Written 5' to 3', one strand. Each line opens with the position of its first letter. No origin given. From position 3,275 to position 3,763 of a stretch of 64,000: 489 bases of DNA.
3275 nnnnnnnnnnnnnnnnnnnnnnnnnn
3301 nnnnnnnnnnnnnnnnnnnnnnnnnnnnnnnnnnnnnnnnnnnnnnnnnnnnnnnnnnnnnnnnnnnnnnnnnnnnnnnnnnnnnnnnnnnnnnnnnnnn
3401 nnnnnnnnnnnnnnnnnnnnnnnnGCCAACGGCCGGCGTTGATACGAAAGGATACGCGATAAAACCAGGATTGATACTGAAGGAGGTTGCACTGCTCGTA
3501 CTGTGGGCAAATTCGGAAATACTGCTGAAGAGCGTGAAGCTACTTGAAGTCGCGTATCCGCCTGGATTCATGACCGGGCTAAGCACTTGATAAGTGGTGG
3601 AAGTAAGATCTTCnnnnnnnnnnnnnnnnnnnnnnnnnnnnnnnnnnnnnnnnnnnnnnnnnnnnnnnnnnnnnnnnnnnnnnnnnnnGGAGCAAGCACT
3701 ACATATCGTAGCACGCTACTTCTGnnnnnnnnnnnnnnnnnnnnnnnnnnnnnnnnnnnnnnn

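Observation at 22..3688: Cohesin-dockerin style trio outside any cellulosome context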

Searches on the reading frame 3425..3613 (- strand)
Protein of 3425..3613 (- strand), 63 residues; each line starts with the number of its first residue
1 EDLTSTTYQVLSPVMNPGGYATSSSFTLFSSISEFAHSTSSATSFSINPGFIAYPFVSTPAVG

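Call 74: search_protein_families(library=pfam, proteins=[window:3425-3613:-], max_evalue=10)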
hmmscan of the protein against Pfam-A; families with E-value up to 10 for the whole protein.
seq(63 aa): 0 families
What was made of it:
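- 3434..3613 (-): G1 N-terminal 'head' (residues 26-85), three S-x-x-[FY]-x-[LV] motifs; no known family. No Pfam match (call 74).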
